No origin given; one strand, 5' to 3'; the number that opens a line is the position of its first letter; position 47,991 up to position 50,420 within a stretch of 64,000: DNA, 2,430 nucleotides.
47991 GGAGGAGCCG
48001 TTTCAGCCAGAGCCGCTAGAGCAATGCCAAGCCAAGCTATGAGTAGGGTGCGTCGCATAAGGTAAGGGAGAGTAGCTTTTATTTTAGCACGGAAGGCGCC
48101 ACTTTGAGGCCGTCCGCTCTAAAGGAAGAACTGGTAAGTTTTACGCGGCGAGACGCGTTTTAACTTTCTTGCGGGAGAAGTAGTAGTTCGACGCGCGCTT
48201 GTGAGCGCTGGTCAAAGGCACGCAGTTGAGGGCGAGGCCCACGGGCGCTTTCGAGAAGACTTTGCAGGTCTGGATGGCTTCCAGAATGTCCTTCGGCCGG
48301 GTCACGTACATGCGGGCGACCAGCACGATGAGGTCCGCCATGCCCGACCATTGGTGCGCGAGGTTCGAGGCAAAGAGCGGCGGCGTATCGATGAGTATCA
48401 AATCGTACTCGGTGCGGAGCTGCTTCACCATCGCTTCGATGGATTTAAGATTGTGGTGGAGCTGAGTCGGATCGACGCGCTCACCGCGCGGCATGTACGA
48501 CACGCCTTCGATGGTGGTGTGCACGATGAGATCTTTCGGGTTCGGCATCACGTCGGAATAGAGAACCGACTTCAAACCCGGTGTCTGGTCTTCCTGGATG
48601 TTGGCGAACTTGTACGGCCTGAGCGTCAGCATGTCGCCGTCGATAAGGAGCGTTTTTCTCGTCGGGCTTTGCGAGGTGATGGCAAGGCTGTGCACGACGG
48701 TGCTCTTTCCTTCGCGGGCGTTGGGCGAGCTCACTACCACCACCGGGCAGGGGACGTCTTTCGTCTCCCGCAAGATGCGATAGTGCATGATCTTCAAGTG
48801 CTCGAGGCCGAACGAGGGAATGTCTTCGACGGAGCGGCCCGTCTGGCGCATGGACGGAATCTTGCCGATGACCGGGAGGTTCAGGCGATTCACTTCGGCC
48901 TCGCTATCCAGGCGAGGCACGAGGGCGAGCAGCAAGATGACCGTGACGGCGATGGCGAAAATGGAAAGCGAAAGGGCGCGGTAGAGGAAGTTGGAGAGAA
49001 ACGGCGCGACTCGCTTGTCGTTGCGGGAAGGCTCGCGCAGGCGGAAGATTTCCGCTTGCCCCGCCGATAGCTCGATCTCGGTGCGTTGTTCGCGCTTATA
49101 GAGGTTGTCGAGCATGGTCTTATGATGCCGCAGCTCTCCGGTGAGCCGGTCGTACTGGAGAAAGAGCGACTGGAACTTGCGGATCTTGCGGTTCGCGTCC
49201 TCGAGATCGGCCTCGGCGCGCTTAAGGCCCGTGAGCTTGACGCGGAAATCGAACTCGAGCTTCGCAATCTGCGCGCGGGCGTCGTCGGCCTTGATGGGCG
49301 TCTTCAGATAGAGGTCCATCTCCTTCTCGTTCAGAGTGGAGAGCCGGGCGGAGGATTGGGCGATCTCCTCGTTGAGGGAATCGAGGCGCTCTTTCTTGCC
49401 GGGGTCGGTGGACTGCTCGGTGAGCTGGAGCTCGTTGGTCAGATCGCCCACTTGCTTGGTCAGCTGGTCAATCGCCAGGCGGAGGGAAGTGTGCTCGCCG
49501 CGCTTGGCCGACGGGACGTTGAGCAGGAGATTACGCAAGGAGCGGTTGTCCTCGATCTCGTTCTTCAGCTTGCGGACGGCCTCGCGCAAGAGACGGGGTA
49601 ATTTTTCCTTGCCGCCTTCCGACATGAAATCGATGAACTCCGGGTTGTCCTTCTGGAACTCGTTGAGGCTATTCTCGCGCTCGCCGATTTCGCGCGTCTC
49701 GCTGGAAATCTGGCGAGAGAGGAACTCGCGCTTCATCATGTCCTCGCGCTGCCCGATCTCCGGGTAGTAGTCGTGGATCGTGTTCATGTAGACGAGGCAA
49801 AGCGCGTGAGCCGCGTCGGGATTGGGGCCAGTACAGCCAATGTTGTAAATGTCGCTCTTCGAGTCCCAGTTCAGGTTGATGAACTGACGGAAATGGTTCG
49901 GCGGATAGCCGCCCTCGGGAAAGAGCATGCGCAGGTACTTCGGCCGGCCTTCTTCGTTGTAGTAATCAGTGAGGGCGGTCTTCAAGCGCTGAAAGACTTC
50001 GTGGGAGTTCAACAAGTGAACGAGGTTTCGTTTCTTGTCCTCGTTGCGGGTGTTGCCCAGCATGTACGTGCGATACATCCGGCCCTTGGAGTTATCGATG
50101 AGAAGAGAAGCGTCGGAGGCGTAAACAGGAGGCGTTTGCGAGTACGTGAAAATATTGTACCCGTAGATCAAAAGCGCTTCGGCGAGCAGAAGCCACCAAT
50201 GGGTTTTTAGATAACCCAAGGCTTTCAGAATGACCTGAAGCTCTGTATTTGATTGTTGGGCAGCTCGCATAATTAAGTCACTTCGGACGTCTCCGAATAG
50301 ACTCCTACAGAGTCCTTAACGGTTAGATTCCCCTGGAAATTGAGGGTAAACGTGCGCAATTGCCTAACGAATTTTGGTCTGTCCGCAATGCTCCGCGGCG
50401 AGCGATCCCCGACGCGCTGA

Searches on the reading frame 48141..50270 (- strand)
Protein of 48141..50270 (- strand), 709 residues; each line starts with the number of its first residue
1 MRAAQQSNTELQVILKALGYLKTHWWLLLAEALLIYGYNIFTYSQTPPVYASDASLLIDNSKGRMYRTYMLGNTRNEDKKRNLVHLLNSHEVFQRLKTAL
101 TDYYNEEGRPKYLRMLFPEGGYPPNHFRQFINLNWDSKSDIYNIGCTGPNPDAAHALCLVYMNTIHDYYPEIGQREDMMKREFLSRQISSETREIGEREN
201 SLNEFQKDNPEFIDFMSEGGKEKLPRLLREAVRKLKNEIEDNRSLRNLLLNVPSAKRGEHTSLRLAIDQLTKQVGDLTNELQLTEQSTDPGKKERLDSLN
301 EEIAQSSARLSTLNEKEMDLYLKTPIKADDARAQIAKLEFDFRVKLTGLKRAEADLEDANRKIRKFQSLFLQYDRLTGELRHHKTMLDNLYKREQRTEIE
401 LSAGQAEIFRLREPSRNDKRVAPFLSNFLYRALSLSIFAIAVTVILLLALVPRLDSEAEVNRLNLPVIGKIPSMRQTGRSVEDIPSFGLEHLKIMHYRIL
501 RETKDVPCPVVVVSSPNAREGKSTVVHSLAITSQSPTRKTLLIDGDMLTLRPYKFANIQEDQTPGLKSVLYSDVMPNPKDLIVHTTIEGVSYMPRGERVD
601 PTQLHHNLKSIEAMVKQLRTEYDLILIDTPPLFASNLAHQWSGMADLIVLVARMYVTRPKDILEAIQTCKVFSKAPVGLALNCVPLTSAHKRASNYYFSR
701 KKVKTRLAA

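Call 48: search_protein_families(library=pfam, proteins=[window:48141-50270:-])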
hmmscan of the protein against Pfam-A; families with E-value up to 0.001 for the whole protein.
window:48141-50270:- (709 aa): 1 family
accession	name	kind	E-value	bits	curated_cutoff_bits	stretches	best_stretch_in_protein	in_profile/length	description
PF13614.12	AAA_31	-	1.6e-05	25.4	27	1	521-634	14-130/177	AAA domain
